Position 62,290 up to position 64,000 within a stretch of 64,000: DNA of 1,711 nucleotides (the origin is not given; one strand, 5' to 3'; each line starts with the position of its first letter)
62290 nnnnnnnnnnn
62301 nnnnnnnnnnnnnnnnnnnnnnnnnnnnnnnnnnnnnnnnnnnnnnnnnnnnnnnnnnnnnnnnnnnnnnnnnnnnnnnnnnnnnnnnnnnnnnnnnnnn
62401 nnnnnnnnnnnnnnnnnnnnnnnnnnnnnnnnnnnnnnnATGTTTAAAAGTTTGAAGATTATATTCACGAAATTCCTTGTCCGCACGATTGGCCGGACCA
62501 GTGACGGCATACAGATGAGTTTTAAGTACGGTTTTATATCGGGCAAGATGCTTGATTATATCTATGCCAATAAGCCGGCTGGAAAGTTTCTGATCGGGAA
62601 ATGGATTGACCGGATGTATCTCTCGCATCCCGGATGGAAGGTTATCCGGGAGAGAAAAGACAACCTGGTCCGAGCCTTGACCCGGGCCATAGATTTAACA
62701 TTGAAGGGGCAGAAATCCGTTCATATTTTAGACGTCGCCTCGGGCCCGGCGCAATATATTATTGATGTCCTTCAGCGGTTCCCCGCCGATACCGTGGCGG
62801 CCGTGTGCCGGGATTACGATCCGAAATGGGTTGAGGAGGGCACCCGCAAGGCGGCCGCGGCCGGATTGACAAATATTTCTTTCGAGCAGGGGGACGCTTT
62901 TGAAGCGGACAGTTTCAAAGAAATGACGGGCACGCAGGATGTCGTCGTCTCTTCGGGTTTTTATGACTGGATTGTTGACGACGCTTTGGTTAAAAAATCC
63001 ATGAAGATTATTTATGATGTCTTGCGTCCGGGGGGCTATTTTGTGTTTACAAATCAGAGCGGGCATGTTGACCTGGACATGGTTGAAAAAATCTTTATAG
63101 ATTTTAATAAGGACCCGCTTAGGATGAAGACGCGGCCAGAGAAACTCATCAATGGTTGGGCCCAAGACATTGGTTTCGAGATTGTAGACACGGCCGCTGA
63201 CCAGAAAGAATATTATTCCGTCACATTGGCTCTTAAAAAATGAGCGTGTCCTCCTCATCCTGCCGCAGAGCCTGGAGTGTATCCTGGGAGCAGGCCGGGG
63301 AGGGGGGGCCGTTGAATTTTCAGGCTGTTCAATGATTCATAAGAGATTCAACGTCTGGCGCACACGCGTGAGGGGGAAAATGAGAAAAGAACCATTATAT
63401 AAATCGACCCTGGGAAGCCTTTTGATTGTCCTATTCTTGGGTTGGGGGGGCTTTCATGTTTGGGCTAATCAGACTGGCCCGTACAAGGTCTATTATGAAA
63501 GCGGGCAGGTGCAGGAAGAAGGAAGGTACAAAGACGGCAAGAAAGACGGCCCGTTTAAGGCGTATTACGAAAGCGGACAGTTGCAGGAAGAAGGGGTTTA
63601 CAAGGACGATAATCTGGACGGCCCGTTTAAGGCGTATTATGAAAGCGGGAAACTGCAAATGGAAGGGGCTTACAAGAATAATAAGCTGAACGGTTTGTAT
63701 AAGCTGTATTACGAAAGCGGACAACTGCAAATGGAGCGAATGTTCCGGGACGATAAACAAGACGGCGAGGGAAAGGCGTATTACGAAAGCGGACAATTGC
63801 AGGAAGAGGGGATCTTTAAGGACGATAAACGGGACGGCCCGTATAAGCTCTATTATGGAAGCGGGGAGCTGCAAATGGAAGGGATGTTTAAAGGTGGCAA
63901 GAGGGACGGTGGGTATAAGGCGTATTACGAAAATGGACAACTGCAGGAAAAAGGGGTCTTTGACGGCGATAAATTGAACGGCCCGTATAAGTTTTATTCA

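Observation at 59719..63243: CDP-alcohol phosphatidyltransferase fused to a flavodoxin-like domain heads a cdsA-plsC-methyltransferase phospholipid operon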

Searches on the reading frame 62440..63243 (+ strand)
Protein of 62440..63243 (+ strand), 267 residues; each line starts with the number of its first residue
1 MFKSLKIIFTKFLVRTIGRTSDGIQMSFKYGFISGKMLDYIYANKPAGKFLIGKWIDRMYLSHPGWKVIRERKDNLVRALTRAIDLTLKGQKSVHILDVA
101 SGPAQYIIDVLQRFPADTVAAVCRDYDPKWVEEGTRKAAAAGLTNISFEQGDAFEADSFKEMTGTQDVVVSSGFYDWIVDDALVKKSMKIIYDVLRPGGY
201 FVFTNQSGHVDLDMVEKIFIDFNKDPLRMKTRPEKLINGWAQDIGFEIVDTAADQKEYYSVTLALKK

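Call 3: search_protein_families(library=pfam, proteins=[window:62440-63243:+], max_evalue=1)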
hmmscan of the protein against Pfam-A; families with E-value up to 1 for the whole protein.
window:62440-63243:+ (267 aa): 13 families
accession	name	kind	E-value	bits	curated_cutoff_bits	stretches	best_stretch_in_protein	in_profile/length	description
PF12147.14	Methyltransf_20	-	1.3e-56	192.5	21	1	5-265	46-308/309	Putative methyltransferase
PF13649.12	Methyltransf_25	-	9.3e-11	42.7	27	1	96-199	1-97/97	Methyltransferase domain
PF13847.12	Methyltransf_31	-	1e-10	41.9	27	1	92-213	3-119/145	Methyltransferase domain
PF01209.24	Ubie_methyltran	-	2.6e-08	34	20.1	1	77-221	35-168/233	ubiE/COQ5 methyltransferase family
PF08241.18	Methyltransf_11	-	8.7e-08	33.1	21.2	1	97-203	1-95/95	Methyltransferase domain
PF08242.18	Methyltransf_12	-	5e-06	27.6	30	1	97-201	1-98/98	Methyltransferase domain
PF13489.12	Methyltransf_23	-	9.3e-06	25.9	27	1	79-249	8-162/164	Methyltransferase domain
PF01728.25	FtsJ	-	0.041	14.3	24.1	1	92-217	21-151/181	FtsJ-like methyltransferase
PF06859.18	Bin3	-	0.088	13.8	27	1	181-256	19-93/109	Bicoid-interacting protein 3 (Bin3)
PF13679.12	Methyltransf_32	-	0.14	12.6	27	1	77-170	10-106/143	Methyltransferase domain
PF01125.22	BUD31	-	0.17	12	23.8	0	26-73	64-111/146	Pre-mRNA-splicing factor BUD31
PF08601.15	PAP1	-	0.22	11.7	23.2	1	133-189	217-273/370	Transcription factor PAP1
PF04028.18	DUF374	-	0.23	11.5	26.8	1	61-104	25-69/69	Domain of unknown function (DUF374)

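Call 4: search_protein_families(library=ncbifam, proteins=[window:62440-63243:+], max_evalue=1)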
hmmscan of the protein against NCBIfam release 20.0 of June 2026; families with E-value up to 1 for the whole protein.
window:62440-63243:+ (267 aa): 13 families
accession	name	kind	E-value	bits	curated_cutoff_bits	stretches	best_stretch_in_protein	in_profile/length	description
NF041537.1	ArsM_AhpD_UU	exception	8.8e-08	31.3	510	1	95-206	79-183/345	arsenite methyltransferase/AhpD domain selenoprotein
NF041536.1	ArsM_DUF2284_UU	exception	1.2e-05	23.9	575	1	95-217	79-196/459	arsenite methyltransferase/DUF2284 domain selenoprotein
TIGR02072.1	BioC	equivalog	5.7e-05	23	184.95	1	71-205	18-134/244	malonyl-ACP O-methyltransferase BioC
TIGR01934.1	MenG_MenH_UbiE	subfamily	0.00025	20.4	158.35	1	89-207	36-145/223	ubiquinone/menaquinone biosynthesis methyltransferase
NF001242.0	PRK00216.1-3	equivalog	0.00031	20.2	351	1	88-220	66-191/258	bifunctional demethylmenaquinone methyltransferase/2-methoxy-6-polyprenyl-1,4-benzoquinol methylase UbiE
NF047649.1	MTase_UXPK_star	exception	0.00058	19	460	1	122-205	106-183/283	methyltransferase/UXPK-star double selenoprotein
NF001243.0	PRK00216.1-4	equivalog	0.0022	17.4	235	1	88-207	43-155/237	demethylmenaquinone methyltransferase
NF040539.1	AST_met_ArsM_2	exception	0.0031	17.4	240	1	81-205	45-165/262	putative arsinothricin biosynthesis methyltransferase ArsM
NF008823.0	PRK11873.1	subfamily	0.091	12.2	263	1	125-203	109-181/272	arsenite methyltransferase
NF045825.1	FAmtase_mtf2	equivalog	0.098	11.9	400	1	88-229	57-181/248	fatty-acid O-methyltransferase Mtf2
NF000488.1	chrB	exception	0.12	11.8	620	1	155-216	51-109/280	23S rRNA (guanine(748)-N(1))-methyltransferase ChrB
NF008689.0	PRK11712.1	equivalog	0.16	10.4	594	1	166-255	101-176/489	ribonuclease G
NF006138.0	PRK08287.1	equivalog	0.17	11.7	210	1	74-151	12-88/189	decarboxylating cobalt-precorrin-6B (C(15))-methyltransferase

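Call 46: search_solved_structures(query=window:62440-63243:+, max_evalue=0.01)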
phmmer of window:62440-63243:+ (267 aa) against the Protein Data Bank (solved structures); distinct sequences matched with E-value up to 0.01: 4.
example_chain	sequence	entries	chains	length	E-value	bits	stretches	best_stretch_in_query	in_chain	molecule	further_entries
5f8c_A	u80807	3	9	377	4.2e-05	26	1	95-205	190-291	Methyltransferase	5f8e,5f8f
3ocj_A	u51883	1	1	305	0.00096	21.6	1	100-202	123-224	Putative exported protein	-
9sls_A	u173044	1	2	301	0.0061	18.9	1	96-250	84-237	Methyltransferase type 12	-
7bgg_A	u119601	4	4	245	0.0091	18.4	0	86-202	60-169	heterocyclic toxin methyltransferase (Rv0560c) | 2-heptyl-1-hydroxyquinolin-4(1H)-one methyltransferase | Uncharacterized protein Rv0560c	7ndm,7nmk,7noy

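Call 62: find_homologous_proteins(query=window:62440-63243:+, max_evalue=0.00001)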
Query window:62440-63243:+ (267 aa): 136 proteins with E <= 0.00001 among 710 candidates; the best 120 are listed.
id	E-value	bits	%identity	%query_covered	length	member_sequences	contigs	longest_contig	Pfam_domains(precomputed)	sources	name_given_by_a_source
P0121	6.8e-176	601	100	100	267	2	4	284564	PF13847.13,PF13489.13,PF13649.13,PF01209.25,PF12147.15,PF08241.19,PF08242.19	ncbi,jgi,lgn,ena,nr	ncbi:MAG TPA: class I SAM-dependent methyltransferase family protein [Candidatus Omnitrophota bacter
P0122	2.6e-157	540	89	100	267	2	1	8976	PF13847.13,PF13649.13,PF01209.25,PF12147.15,PF08241.19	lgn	-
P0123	1.8e-146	504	80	100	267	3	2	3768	PF13847.13,PF13489.13,PF13649.13,PF01209.25,PF12147.15,PF08241.19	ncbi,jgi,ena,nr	ncbi:MAG TPA: class I SAM-dependent methyltransferase family protein [Candidatus Omnitrophota bacter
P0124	2.1e-120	419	69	100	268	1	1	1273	PF13847.13,PF13489.13,PF13649.13,PF01209.25,PF12147.15,PF08241.19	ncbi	-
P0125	1.5e-109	383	64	100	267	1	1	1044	PF13847.13,PF13649.13,PF12147.15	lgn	-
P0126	3.2e-103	362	60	99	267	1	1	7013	PF13847.13,PF01209.25,PF12147.15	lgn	-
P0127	5.2e-101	355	58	100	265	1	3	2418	PF13847.13,PF13649.13,PF01209.25,PF12147.15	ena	-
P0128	5.5e-101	355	58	96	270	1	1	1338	PF13847.13,PF13489.13,PF13649.13,PF01209.25,PF12147.15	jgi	-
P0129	1.2e-100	354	58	99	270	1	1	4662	PF13847.13,PF13489.13,PF13649.13,PF12147.15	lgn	-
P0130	1.2e-100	354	59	100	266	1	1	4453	PF13847.13,PF01209.25,PF12147.15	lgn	-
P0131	1.7e-99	350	58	100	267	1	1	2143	PF13847.13,PF13489.13,PF13649.13,PF12147.15,PF08241.19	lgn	-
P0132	1.8e-99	350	59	99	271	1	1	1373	PF01209.25,PF12147.15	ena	-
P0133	3.6e-98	346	57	98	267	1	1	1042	PF13847.13,PF13489.13,PF13649.13,PF12147.15,PF08241.19,PF08242.19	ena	-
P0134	5.9e-97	342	58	100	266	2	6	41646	PF13847.13,PF12147.15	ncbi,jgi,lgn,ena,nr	ncbi:MAG TPA: hypothetical protein DDW90_06555 [Cyanobacteria bacterium UBA9971]|nr:hypothetical pro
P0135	7.3e-97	342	55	99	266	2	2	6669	PF13649.13,PF12147.15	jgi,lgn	jgi:SAM-dependent methyltransferase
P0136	1.4e-96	341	58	95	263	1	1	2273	PF12147.15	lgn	-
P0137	1.4e-96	341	59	100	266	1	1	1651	PF13847.13,PF01209.25,PF12147.15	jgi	jgi:SAM-dependent methyltransferase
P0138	1.4e-96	341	59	100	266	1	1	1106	PF13847.13,PF01209.25,PF12147.15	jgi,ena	-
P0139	1.9e-96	340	58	100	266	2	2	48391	PF13847.13,PF13649.13,PF01209.25,PF12147.15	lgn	-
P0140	1.9e-96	340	59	100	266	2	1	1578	PF13847.13,PF01209.25,PF12147.15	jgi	-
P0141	2.1e-96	340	62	91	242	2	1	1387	PF13847.13,PF13489.13,PF13649.13,PF01209.25,PF12147.15,PF08241.19,PF08242.19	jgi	jgi:SAM-dependent methyltransferase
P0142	9.3e-96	338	56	100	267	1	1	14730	PF13847.13,PF13489.13,PF01209.25,PF12147.15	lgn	-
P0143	1.4e-95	337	58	100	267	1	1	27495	PF13847.13,PF12147.15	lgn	-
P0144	1.6e-95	337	57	100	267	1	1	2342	PF13847.13,PF01209.25,PF12147.15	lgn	-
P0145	2.0e-95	337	56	100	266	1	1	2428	PF13847.13,PF13649.13,PF12147.15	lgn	-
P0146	2.2e-95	337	57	100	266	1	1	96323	PF13847.13,PF01209.25,PF12147.15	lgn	-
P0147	5.9e-95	335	57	100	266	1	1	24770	PF13847.13,PF13649.13,PF01209.25,PF12147.15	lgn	-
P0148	8.2e-95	335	54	96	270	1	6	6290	PF13847.13,PF13489.13,PF13649.13,PF01209.25,PF12147.15,PF08242.19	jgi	jgi:SAM-dependent methyltransferase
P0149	1.3e-94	334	57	100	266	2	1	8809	PF13847.13,PF01209.25,PF12147.15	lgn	-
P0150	1.4e-94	334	53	100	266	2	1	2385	PF13847.13,PF01209.25,PF12147.15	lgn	-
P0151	2.6e-94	333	56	100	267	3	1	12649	PF13847.13,PF13649.13,PF01209.25,PF12147.15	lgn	-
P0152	2.7e-94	333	53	100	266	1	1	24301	PF13847.13,PF12147.15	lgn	-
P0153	4.0e-94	333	57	100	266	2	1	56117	PF13847.13,PF01209.25,PF12147.15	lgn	-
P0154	4.8e-94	332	58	96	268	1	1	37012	PF13847.13,PF13489.13,PF13649.13,PF01209.25,PF12147.15,PF08241.19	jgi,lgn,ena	-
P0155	5.6e-93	329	57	96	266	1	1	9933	PF13847.13,PF13489.13,PF13649.13,PF12147.15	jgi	jgi:SAM-dependent methyltransferase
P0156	6.7e-93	329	54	99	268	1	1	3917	PF12147.15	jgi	jgi:SAM-dependent methyltransferase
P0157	9.4e-92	325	55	98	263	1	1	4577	PF13847.13,PF12147.15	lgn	-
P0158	1.2e-91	325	55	100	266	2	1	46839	PF13847.13,PF13649.13,PF01209.25,PF12147.15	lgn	-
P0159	3.4e-90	320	54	100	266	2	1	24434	PF01209.25,PF12147.15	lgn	-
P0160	1.9e-89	317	54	95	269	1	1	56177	PF13847.13,PF13489.13,PF13649.13,PF12147.15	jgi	-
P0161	5.6e-89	316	54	100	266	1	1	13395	PF13847.13,PF12147.15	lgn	-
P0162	4.2e-88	313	54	100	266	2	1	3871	PF12147.15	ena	-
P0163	7.7e-88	312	53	100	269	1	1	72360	PF13649.13,PF01209.25,PF12147.15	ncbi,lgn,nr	ncbi:MAG: class I SAM-dependent methyltransferase family protein [bacterium]|nr:class I SAM-dependen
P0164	8.0e-88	312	53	100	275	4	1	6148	PF12147.15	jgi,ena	-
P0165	8.2e-88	312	54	100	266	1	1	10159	PF12147.15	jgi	jgi:SAM-dependent methyltransferase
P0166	2.0e-86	307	52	99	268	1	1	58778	PF13847.13,PF12147.15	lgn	-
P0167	2.2e-86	307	55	100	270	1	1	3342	PF13847.13,PF12147.15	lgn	-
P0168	4.0e-86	306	52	100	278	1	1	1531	PF12147.15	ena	-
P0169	4.3e-86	306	52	100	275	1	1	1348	PF12147.15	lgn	-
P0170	6.3e-86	306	52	96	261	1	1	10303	PF12147.15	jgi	jgi:SAM-dependent methyltransferase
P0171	1.2e-85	305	52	98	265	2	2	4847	PF13847.13,PF13649.13,PF01209.25,PF12147.15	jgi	-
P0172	4.6e-85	303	50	100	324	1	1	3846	PF13847.13,PF12147.15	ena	-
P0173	2.0e-84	301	52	97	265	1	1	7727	PF13847.13,PF13649.13,PF01209.25,PF12147.15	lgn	-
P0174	6.6e-84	299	51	99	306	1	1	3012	PF13847.13,PF13489.13,PF13649.13,PF01209.25,PF12147.15,PF08241.19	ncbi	-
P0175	7.6e-84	299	52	99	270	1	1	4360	PF12147.15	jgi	jgi:SAM-dependent methyltransferase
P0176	1.1e-83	298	50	98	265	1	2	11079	PF12147.15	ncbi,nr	ncbi:MAG: class I SAM-dependent methyltransferase family protein [Candidatus Omnitrophica bacterium]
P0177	1.7e-83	298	52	97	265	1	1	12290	PF13847.13,PF13649.13,PF01209.25,PF12147.15,PF08241.19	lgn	-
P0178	3.1e-83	297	51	99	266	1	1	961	PF12147.15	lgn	-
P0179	3.9e-83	297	51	98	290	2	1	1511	PF13847.13,PF12147.15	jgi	jgi:SAM-dependent methyltransferase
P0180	6.2e-83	296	52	97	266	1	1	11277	PF13847.13,PF13649.13,PF01209.25,PF12147.15,PF08241.19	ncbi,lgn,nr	ncbi:class I SAM-dependent methyltransferase family protein [candidate division FCPU426 bacterium]|n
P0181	9.1e-83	295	51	98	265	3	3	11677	PF13847.13,PF13649.13,PF01209.25,PF12147.15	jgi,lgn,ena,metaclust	metaclust:\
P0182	2.2e-82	294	51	97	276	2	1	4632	PF12147.15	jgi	jgi:SAM-dependent methyltransferase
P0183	2.8e-82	294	51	97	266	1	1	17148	PF13847.13,PF12147.15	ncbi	-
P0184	3.0e-82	294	53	95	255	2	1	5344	PF12147.15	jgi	-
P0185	3.8e-82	293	50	99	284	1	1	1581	PF12147.15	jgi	-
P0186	1.3e-81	292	51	96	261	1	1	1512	PF13847.13,PF13649.13,PF01209.25,PF12147.15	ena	-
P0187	6.9e-81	289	51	100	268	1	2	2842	PF13489.13,PF12147.15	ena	-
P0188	9.7e-81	289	51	94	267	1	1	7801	PF01209.25,PF12147.15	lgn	-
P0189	1.3e-80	288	49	100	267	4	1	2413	PF13847.13,PF13649.13,PF01209.25,PF12147.15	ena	-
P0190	1.8e-80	288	50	97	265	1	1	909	PF13847.13,PF12147.15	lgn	-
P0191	2.1e-80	288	51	97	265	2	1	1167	PF13847.13,PF13649.13,PF01209.25,PF12147.15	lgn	-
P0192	2.3e-80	288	51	97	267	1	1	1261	PF12147.15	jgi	-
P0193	2.9e-80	287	47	100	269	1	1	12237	PF13847.13,PF13489.13,PF12147.15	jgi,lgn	-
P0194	2.9e-80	287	52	98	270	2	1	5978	PF13847.13,PF12147.15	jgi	jgi:SAM-dependent methyltransferase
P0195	1.7e-79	285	51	97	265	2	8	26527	PF13847.13,PF13649.13,PF01209.25,PF12147.15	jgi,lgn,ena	jgi:ubiquinone/menaquinone biosynthesis C-methylase UbiE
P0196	2.4e-79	284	52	98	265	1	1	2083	PF13847.13,PF13649.13,PF12147.15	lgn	-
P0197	2.8e-79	284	48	100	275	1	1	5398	PF12147.15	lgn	-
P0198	3.2e-79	284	49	98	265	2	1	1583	PF13847.13,PF13649.13,PF01209.25,PF12147.15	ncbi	-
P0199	3.7e-79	284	48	99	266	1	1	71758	PF13847.13,PF13649.13,PF01209.25,PF12147.15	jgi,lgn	jgi:SAM-dependent methyltransferase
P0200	4.4e-79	283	49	100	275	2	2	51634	PF12147.15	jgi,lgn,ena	jgi:SAM-dependent methyltransferase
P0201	4.6e-79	283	51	98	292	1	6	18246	PF13847.13,PF12147.15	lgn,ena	-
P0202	9.0e-79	282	51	98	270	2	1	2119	PF13847.13,PF12147.15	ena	-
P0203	1.3e-78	282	48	98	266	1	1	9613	PF13649.13,PF12147.15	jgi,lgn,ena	-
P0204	1.3e-78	282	49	100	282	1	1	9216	PF13847.13,PF13649.13,PF12147.15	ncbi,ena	-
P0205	1.3e-78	282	48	99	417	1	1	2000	PF13649.13,PF12147.15,PF12641.13,PF00258.31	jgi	jgi:hypothetical protein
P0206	2.3e-78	281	47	97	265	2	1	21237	PF13847.13,PF12147.15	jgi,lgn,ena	-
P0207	2.4e-78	281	50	97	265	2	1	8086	PF13847.13,PF13649.13,PF01209.25,PF12147.15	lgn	-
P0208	7.7e-78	279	49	100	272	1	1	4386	PF13847.13,PF13489.13,PF12147.15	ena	-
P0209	8.0e-78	279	49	97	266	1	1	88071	PF13847.13,PF13649.13,PF01209.25,PF12147.15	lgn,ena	-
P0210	2.0e-77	278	50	98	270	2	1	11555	PF13847.13,PF12147.15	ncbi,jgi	-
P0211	2.4e-77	278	49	99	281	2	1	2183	PF13847.13,PF13649.13,PF12147.15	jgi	-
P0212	2.5e-77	278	50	98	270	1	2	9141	PF12147.15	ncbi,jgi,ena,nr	ncbi:MAG TPA: hypothetical protein G4O15_16515 [Dehalococcoidia bacterium]|nr:hypothetical protein [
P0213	3.6e-77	277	51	98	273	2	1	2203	PF13847.13,PF12147.15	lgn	-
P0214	4.9e-77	277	50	98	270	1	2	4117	PF13847.13,PF13649.13,PF12147.15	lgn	-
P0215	5.8e-77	276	50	99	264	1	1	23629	PF13847.13,PF12147.15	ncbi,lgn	-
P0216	7.6e-77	276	50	96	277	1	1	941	PF13847.13,PF13649.13,PF12147.15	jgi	jgi:SAM-dependent methyltransferase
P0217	1.1e-76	275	46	99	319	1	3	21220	PF13489.13,PF12147.15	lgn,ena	-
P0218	1.2e-76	275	49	98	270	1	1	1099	PF13847.13,PF12147.15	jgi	jgi:hypothetical protein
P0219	1.2e-76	275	48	100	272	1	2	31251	PF12147.15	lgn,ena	-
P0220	1.3e-76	275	50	100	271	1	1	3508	PF12147.15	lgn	-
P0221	1.9e-76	275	48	99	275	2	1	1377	PF13489.13,PF12147.15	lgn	-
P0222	4.7e-76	273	49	98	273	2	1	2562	PF13847.13,PF12147.15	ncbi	-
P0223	7.6e-76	273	50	99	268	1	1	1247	PF12147.15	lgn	-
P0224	1.1e-75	272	48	100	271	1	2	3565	PF12147.15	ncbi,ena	-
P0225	7.6e-75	269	48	98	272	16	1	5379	PF13847.13,PF12147.15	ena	-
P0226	8.1e-75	269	45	100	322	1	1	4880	PF13489.13,PF12147.15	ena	-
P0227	8.2e-75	269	47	97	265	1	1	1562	PF13847.13,PF13649.13,PF01209.25,PF12147.15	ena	-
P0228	1.1e-74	269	48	97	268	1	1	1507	PF13847.13,PF13649.13,PF12147.15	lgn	-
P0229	1.2e-74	269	47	100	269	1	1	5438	PF12147.15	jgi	jgi:SAM-dependent methyltransferase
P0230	3.0e-73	264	46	97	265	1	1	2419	PF13847.13,PF13649.13,PF01209.25,PF12147.15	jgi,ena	-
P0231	5.0e-73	264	47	96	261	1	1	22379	PF13649.13,PF12147.15,PF08242.19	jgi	-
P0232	5.1e-73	263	48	97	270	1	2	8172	PF13649.13,PF12147.15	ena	-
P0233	1.8e-72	262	48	98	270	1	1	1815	PF13847.13,PF12147.15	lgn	-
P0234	2.1e-72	262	48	100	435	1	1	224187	PF01553.27,PF12147.15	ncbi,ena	-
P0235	2.8e-72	261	48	99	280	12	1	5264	PF13649.13,PF12147.15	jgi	jgi:SAM-dependent methyltransferase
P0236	6.1e-72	260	48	98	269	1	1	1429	PF13847.13,PF13489.13,PF13649.13,PF01209.25,PF12147.15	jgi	jgi:SAM-dependent methyltransferase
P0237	6.1e-72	260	49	94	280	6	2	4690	PF13649.13,PF12147.15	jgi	-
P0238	7.9e-72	260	50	89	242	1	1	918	PF13847.13,PF13649.13,PF01209.25,PF12147.15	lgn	-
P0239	7.0e-71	256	46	96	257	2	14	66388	PF13847.13,PF01209.25,PF12147.15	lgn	-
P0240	2.9e-69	251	46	100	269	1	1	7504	PF13847.13,PF13489.13,PF12147.15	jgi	jgi:hypothetical protein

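Call 73: predict_structure(alignment_id=A3)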
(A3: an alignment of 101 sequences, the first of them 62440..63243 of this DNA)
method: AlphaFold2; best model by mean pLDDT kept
length: 267 residues; sequences in the alignment: 101
mean_pLDDT: 92.8   pTM: 0.89
mean pLDDT of the five models: 92.8, 92.0, 91.6, 91.1, 88.5
residues with pLDDT >= 90: 191; 70-90: 75; 50-70: 1; < 50: 0
segments of 3 or more residues with pLDDT < 50: none
pLDDT, mean of each block of 10 residues (from residue 1): 76 80 87 87 90 88 91 97 97 97 95 97 96 97 98 95 97 93 98 98 95 84 85 97 98 95 98
secondary structure, 60 per line:
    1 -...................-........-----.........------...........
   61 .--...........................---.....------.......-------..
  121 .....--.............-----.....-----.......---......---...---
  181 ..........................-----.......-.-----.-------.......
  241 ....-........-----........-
elements in order: H2-20 H22-29 H35-43 H50-61 H64-90 E94-98 H105-111 E119-125 H128-140 E146-150 H156-162 E166-171 H181-194 E195-206 H212-218 H234-244 E246-253 E259-266

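Call 75: fold_search(model_id=the predicted structure, library=pdb)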
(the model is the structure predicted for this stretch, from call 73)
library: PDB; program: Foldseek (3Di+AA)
matches with E <= 10: 1999; with E <= 0.001: 812
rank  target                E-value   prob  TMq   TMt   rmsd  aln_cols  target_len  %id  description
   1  3ocj                  5.7e-15  1.00  0.66  0.59   4.7       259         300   20  The crystal structure of a possilbe exported protein from Bordetella parapertussis (released 2010-10-06)
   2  3mcz_A                5.5e-12  1.00  0.55  0.44  12.0       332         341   15  The Structure of an O-methyltransferase family protein from Burkholderia thailandensis. (released 2010-05-26)
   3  5f8e_C                8.5e-12  1.00  0.52  0.40   4.9       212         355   19  Rv2258c-SAH (released 2016-06-29)
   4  3mcz_B                1.0e-11  1.00  0.55  0.45  12.0       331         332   14  The Structure of an O-methyltransferase family protein from Burkholderia thailandensis. (released 2010-05-26)
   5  6chh_C                1.6e-11  1.00  0.58  0.63   5.0       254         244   13  Structure of human NNMT in complex with bisubstrate inhibitor MS2756 (released 2018-06-13)
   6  4qvg_B                1.6e-11  1.00  0.58  0.47   7.9       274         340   14  Crystal structure of S-adenosylmethionine-dependent methyltransferase SibL in its apo form (released 2015-05-27)
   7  5f8c_A                1.7e-11  1.00  0.55  0.43   9.6       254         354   17  Rv2258c-unbound (released 2016-06-29)
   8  5i2h_B                1.7e-11  1.00  0.51  0.42  12.4       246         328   18  Crystal structure of O-methyltransferase family 2 protein Plim_1147 from Planctomyces limnophilus DSM 3776 complex wit (released 2016-03-02)
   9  6d6y                  1.9e-11  1.00  0.61  0.34   9.6       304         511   12  AprA Methyltransferase 2 - GNAT didomain in complex with SAH (released 2018-05-09)
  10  5f8e_A                2.1e-11  1.00  0.50  0.39   4.8       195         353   21  Rv2258c-SAH (released 2016-06-29)
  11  5thy_A                2.1e-11  1.00  0.54  0.39  10.6       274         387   13  Crystal structure of SeMet-Substituted CurJ carbon methyltransferase (released 2016-10-19)
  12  4d7k_D                2.3e-11  1.00  0.51  0.41   8.1       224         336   18  Crystal structure of N,N-8-amino-8-demethyl-D-riboflavin dimethyltransferase (RosA) from Streptomyces davawensis (released 2016-01-13)
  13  7bkg_B                2.7e-11  1.00  0.57  0.57   4.1       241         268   14  Co-crystal structure of Human Nicotinamide N-methyltransferase (NNMT) with the tricyclic inhibitor (2) (released 2021-03-17)
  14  8fts                  2.9e-11  1.00  0.54  0.44   5.2       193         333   17  SgvM methyltransferase with SAH and alpha-ketoleucine (released 2023-11-01)
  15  8p7b_A                3.1e-11  1.00  0.54  0.59  10.4       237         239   16  CryoEM structure of METTL6 tRNA SerRS complex in a 1:2:2 stoichiometry (released 2024-06-12)
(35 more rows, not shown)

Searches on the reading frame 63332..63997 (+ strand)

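Call 85: search_protein_families(library=pfam, proteins=[window:63332-63997:+], max_evalue=0.00001)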
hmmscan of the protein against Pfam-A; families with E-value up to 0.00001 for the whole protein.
window:63332-63997:+ (222 aa): 1 family
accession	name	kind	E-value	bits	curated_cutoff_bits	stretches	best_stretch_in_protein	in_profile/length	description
PF07661.19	MORN_2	-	1.3e-34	114.6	29.6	0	71-92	1-22/22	MORN repeat variant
